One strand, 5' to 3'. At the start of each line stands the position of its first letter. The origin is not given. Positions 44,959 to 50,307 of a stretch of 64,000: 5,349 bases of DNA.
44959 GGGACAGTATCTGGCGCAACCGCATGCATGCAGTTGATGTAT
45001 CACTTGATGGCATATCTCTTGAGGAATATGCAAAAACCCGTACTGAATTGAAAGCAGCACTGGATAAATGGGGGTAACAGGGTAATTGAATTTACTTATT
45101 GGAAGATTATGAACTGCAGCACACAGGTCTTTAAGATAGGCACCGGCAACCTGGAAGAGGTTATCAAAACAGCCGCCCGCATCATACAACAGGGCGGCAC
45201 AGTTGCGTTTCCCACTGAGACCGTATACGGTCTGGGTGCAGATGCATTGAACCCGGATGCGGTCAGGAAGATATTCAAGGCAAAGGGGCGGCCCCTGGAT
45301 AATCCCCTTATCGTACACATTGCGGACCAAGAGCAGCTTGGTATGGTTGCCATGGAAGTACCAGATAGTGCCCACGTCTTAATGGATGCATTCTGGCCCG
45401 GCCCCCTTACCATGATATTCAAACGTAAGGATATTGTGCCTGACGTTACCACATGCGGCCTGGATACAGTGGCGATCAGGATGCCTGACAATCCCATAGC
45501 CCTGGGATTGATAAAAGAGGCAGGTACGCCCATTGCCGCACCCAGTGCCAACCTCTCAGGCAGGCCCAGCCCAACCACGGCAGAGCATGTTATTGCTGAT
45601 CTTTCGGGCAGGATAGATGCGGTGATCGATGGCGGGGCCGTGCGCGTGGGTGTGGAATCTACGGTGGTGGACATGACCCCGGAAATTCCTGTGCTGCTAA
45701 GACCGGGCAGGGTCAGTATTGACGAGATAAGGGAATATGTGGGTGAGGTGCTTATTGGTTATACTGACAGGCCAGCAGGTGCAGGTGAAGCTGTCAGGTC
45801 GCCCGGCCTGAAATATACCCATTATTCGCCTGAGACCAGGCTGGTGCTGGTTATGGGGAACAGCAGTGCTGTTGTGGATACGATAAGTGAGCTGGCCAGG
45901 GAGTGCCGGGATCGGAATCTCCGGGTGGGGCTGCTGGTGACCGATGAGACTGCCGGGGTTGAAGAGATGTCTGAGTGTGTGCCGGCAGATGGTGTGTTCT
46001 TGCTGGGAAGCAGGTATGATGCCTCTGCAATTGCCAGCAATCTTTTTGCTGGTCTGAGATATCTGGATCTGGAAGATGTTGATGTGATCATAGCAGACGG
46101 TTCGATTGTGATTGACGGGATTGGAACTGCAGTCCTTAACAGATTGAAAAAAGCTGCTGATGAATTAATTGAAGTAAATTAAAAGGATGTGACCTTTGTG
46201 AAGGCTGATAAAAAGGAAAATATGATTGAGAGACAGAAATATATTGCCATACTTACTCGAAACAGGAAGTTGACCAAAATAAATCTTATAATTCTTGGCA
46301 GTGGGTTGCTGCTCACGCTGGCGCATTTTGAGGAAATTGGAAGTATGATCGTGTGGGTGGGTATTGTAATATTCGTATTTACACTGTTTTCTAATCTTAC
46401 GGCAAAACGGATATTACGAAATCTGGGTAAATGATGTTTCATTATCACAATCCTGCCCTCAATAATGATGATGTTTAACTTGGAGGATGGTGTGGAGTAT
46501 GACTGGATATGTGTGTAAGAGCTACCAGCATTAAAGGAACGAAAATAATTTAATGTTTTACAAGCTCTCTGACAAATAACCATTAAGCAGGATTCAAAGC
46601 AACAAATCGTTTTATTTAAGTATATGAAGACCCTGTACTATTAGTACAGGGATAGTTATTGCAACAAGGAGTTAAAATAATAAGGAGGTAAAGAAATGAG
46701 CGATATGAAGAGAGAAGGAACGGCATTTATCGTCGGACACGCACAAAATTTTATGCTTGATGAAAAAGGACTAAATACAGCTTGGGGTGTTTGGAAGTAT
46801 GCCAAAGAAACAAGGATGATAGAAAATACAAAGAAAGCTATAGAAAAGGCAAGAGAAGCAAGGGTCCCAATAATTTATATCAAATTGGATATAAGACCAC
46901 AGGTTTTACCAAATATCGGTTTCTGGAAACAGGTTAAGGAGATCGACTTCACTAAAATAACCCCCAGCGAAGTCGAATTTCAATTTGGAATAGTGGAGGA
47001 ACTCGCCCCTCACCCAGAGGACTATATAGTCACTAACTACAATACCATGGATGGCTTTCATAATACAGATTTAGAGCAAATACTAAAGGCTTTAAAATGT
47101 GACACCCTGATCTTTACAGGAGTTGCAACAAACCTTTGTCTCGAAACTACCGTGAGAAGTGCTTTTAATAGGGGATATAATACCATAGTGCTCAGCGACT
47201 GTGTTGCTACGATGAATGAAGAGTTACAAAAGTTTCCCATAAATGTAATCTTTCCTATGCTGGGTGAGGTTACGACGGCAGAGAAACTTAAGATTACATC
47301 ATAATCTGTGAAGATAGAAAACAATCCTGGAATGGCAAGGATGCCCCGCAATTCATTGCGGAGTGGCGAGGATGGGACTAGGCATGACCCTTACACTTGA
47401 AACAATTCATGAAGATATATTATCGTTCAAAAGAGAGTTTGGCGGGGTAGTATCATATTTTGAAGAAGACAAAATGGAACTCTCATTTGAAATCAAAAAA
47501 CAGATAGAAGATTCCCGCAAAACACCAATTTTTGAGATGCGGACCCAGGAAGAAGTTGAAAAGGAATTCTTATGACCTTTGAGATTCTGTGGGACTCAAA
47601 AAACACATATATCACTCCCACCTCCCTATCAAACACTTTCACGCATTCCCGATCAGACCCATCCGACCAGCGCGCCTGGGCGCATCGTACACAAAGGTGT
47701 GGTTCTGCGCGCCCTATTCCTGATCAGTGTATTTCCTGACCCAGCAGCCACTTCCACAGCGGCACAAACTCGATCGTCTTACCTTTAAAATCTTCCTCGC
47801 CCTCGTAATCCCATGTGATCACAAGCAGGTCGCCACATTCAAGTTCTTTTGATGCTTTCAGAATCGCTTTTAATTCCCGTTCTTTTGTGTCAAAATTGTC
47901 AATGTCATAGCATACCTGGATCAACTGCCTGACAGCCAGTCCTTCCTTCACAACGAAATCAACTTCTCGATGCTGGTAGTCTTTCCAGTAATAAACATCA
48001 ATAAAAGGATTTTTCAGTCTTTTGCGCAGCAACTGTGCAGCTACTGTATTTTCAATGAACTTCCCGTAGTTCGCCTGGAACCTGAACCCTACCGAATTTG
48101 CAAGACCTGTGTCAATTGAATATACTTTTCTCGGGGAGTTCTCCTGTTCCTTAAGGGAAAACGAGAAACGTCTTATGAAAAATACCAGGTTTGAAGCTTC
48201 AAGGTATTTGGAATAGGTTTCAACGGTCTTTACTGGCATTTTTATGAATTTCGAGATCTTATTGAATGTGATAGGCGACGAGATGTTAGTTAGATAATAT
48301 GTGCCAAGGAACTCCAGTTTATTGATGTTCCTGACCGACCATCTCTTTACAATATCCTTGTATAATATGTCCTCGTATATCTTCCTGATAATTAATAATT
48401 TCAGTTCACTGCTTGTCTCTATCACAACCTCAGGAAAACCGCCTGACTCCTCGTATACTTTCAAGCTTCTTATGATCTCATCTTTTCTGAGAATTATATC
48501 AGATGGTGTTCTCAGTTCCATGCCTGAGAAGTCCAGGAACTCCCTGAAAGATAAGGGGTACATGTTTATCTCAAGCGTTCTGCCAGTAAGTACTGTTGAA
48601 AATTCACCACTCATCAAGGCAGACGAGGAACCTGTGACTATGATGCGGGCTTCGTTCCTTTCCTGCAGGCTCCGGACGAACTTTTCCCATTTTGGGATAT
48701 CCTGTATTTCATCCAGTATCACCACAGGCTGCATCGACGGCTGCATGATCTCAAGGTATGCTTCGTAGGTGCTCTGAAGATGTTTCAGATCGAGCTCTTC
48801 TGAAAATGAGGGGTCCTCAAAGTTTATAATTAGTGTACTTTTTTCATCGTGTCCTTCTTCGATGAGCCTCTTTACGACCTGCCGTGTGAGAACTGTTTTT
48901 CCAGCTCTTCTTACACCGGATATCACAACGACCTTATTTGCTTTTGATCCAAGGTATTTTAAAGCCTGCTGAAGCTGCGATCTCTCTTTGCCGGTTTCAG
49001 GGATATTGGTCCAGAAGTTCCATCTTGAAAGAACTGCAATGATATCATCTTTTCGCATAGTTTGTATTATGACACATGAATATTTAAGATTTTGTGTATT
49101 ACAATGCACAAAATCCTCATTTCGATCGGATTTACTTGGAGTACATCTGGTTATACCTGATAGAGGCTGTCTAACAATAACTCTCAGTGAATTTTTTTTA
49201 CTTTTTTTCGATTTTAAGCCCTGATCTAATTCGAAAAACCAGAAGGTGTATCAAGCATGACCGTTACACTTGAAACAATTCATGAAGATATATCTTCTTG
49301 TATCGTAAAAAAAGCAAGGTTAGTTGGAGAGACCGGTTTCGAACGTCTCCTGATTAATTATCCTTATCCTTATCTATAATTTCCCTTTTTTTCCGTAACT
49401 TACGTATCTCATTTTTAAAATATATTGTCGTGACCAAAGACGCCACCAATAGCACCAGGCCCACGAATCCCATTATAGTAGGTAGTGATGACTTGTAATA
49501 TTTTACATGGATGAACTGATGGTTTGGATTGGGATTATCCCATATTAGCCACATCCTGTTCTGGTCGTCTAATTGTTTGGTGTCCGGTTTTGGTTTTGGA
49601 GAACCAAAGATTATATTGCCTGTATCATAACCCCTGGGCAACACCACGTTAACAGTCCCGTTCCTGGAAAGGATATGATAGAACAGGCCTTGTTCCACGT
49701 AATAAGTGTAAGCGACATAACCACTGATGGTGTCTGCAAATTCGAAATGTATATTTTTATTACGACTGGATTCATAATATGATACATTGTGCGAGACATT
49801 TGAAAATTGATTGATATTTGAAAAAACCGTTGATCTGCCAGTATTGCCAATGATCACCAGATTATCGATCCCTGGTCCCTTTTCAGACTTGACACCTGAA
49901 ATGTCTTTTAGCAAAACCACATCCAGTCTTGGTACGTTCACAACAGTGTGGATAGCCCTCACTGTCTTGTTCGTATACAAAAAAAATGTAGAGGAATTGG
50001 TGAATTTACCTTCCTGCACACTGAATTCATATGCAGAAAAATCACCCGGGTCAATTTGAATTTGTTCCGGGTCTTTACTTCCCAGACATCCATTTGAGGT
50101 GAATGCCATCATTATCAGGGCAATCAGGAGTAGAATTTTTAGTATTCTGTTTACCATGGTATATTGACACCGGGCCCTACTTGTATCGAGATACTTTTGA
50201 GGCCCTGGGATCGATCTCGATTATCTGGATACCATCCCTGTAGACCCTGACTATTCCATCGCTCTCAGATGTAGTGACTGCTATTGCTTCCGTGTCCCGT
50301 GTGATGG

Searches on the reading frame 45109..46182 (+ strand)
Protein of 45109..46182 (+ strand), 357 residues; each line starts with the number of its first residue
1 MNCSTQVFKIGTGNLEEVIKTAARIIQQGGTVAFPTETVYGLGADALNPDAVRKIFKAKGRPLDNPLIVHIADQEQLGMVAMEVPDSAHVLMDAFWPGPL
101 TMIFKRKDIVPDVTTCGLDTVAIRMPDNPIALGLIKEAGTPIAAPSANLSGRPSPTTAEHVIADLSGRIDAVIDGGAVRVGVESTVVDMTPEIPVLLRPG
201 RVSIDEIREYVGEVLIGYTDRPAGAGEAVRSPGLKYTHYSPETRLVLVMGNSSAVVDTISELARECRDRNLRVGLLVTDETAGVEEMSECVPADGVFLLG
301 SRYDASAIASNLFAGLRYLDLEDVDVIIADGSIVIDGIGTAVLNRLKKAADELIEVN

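Call 58: search_protein_families(library=pfam, proteins=[window:45109-46182:+], max_evalue=1e-8)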
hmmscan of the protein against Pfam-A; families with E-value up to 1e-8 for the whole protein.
window:45109-46182:+ (357 aa): 2 families
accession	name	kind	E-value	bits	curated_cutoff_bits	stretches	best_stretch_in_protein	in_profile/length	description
PF01300.24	Sua5_yciO_yrdC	-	1.4e-62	210.8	25.1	1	25-200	2-178/178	Telomere recombination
PF03481.19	Sua5_C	-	4.5e-27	95.7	22.9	1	202-350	1-135/136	Threonylcarbamoyl-AMP synthase, C-terminal domain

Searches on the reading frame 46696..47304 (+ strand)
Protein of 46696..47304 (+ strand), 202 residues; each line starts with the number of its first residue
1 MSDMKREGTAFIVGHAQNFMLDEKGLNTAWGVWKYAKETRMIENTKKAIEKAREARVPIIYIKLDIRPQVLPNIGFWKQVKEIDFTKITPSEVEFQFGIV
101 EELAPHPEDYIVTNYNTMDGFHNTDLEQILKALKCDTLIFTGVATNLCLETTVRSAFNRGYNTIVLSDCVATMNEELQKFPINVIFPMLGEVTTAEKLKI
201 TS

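Call 58: search_protein_families(library=pfam, proteins=[window:46696-47304:+], max_evalue=1e-8)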
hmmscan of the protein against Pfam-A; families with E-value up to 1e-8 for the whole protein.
window:46696-47304:+ (202 aa): 1 family
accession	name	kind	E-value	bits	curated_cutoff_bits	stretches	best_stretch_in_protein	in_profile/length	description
PF00857.26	Isochorismatase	-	1.1e-39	136.8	27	1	9-196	1-174/175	Isochorismatase domain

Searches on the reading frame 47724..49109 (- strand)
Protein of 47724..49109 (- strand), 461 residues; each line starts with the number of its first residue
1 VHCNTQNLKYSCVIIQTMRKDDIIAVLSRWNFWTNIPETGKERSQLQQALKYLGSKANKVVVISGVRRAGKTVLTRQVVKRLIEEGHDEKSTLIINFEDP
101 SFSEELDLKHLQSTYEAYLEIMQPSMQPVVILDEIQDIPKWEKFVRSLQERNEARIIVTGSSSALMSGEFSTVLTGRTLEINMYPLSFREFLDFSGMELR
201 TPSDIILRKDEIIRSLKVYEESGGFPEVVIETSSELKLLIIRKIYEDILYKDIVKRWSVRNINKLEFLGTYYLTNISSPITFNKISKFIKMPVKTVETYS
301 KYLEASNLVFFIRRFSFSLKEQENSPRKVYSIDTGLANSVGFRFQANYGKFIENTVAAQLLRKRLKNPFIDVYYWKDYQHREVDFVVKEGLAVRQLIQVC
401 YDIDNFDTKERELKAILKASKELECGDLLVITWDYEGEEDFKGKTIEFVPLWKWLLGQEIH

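Call 58: search_protein_families(library=pfam, proteins=[window:47724-49109:-], max_evalue=1e-8)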
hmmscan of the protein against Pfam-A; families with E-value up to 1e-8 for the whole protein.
window:47724-49109:- (461 aa): 3 families
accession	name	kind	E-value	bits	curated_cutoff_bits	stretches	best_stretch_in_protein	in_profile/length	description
PF13173.12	AAA_14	-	3.2e-36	124.6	27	1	58-192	2-129/129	AAA domain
PF13635.12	DUF4143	-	1.3e-23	84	28.1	1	251-400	2-158/160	Domain of unknown function (DUF4143)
PF01637.24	ATPase_2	-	5.4e-09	36.6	33.2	0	45-229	7-222/225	ATPase domain predominantly from Archaea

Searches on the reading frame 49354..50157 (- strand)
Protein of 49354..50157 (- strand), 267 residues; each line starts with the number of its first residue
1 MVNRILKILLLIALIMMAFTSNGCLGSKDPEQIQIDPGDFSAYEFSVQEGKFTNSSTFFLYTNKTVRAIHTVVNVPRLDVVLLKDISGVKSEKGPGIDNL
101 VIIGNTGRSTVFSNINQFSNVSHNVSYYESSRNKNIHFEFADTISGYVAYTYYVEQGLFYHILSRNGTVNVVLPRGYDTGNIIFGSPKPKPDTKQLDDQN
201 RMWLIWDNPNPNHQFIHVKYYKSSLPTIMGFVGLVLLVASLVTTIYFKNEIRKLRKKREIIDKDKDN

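Call 58: search_protein_families(library=pfam, proteins=[window:49354-50157:-], max_evalue=1e-8)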
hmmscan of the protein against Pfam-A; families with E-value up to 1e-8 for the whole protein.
window:49354-50157:- (267 aa): 1 family
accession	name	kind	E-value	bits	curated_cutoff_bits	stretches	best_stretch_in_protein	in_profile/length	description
PF19119.5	DUF5803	-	1.2e-17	64.6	25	1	132-262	66-192/196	Family of unknown function (DUF5803)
